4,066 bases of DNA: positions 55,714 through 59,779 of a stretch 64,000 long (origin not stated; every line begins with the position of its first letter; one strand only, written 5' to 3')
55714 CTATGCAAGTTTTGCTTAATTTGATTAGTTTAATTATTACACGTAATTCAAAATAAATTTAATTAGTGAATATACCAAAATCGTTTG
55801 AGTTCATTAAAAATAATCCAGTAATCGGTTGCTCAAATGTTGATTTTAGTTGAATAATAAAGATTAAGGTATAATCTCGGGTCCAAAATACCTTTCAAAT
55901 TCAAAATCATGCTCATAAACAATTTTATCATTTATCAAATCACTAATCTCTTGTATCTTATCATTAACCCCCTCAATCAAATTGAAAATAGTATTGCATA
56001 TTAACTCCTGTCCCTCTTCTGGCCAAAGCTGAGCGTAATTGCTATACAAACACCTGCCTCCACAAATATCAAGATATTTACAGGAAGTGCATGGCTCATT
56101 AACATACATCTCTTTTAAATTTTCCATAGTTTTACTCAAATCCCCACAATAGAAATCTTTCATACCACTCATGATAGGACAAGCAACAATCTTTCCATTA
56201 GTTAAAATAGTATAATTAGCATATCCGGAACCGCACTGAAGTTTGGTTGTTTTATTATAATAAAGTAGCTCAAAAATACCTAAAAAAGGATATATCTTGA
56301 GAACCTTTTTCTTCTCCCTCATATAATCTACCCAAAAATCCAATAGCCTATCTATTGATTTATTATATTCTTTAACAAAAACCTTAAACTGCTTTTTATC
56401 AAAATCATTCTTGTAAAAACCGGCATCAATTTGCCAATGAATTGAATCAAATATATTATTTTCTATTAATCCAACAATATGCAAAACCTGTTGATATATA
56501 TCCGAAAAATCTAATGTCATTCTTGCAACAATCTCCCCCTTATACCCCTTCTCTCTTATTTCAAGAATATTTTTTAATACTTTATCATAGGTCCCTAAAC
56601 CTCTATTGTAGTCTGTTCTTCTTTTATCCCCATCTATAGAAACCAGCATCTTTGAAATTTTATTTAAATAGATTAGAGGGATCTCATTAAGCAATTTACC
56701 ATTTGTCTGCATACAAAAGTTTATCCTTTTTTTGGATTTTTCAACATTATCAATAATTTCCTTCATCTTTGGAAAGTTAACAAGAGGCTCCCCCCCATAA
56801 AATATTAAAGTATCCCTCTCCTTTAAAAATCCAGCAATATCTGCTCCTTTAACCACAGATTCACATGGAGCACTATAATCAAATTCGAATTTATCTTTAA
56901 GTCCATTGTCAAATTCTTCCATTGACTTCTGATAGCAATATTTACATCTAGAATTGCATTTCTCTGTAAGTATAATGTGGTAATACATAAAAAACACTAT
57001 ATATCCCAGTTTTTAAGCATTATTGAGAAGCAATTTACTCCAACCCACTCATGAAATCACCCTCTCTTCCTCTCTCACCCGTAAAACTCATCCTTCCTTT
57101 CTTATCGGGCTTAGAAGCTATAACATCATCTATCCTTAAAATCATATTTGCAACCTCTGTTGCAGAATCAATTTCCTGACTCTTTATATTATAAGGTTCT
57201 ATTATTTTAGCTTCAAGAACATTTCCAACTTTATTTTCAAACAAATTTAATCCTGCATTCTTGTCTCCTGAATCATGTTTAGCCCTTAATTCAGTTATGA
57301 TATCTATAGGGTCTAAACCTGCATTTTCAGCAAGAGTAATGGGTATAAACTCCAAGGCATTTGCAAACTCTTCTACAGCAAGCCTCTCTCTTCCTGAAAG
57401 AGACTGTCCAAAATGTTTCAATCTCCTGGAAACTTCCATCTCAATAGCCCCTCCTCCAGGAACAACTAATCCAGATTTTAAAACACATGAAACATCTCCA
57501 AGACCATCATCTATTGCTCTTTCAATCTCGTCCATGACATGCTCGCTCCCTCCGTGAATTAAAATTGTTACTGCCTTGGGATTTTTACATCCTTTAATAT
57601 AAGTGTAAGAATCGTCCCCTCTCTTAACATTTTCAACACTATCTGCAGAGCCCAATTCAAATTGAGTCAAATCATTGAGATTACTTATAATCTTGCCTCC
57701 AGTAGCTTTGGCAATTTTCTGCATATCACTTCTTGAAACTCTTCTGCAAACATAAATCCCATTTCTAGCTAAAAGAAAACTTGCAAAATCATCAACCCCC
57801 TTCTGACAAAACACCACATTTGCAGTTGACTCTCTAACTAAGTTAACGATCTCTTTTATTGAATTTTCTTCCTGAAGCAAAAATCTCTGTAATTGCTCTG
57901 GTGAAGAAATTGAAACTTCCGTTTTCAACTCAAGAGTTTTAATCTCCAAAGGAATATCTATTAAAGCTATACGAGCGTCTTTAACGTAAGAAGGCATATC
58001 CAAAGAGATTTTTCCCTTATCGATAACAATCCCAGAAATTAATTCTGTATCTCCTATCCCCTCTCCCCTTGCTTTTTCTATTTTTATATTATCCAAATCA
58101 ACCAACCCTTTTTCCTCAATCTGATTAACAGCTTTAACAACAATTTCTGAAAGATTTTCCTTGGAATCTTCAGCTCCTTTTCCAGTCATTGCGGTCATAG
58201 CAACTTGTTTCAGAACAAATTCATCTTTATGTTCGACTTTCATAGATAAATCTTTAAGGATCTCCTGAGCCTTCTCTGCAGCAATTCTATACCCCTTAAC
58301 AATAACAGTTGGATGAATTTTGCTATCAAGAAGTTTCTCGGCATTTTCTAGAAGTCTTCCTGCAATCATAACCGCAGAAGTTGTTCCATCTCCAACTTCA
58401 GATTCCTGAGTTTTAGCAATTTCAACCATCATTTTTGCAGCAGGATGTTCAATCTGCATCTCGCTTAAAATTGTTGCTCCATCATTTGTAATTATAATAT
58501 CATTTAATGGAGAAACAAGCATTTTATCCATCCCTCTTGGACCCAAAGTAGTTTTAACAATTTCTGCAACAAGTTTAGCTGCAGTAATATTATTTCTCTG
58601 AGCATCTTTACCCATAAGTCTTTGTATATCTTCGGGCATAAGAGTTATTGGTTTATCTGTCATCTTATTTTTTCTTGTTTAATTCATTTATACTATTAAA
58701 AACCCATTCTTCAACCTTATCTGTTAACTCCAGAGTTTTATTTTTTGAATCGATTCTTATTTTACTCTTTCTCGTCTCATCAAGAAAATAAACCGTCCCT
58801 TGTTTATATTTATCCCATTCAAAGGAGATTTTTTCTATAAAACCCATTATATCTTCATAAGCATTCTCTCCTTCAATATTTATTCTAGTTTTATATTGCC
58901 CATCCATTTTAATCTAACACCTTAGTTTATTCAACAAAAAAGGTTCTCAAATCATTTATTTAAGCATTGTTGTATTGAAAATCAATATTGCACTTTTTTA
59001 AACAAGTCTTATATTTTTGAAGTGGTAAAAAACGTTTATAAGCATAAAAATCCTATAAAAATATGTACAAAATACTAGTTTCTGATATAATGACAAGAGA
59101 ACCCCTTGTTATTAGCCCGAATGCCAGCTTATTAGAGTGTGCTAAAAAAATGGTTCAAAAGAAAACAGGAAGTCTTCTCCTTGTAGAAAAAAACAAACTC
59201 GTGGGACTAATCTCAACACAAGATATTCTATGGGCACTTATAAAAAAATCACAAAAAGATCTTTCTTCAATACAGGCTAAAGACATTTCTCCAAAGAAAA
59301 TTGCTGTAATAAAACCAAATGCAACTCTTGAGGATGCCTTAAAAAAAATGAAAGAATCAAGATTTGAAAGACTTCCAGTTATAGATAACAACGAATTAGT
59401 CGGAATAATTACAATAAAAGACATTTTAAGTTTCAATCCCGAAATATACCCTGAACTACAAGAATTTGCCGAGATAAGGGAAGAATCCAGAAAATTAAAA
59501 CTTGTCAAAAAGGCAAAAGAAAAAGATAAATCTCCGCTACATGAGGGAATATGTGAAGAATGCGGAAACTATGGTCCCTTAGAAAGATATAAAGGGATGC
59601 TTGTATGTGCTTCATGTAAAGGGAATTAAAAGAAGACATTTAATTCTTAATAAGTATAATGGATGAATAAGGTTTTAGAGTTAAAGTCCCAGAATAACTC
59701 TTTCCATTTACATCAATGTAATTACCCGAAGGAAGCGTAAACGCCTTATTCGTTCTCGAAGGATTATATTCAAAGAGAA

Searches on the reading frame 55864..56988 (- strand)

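Call 43: search_protein_families(library=pfam, proteins=[window:55864-56988:-], max_evalue=0.00001)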
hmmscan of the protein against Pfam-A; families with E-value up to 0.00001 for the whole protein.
window:55864-56988:- (374 aa): 2 families
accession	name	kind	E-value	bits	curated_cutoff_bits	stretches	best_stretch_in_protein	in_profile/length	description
PF04055.27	Radical_SAM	-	9.9e-17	62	29.5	1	5-159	1-150/166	Radical SAM superfamily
PF13353.11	Fer4_12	-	1.3e-08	35.6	22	1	7-122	11-117/137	4Fe-4S single cluster domain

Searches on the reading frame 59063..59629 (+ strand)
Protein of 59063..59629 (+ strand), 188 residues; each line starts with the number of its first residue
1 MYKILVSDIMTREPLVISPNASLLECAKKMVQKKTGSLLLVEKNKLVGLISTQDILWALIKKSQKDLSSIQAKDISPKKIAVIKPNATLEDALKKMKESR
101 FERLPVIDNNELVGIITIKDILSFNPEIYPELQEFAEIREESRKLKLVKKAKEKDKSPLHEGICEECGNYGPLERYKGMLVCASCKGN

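Call 78: search_protein_families(library=pfam, proteins=[window:59063-59629:+], max_evalue=0.001)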
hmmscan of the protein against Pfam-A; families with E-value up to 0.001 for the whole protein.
window:59063-59629:+ (188 aa): 1 family
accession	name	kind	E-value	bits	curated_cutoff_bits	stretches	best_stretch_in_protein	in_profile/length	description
PF00571.33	CBS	-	5.1e-32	110.4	24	2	73-124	2-54/57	CBS domain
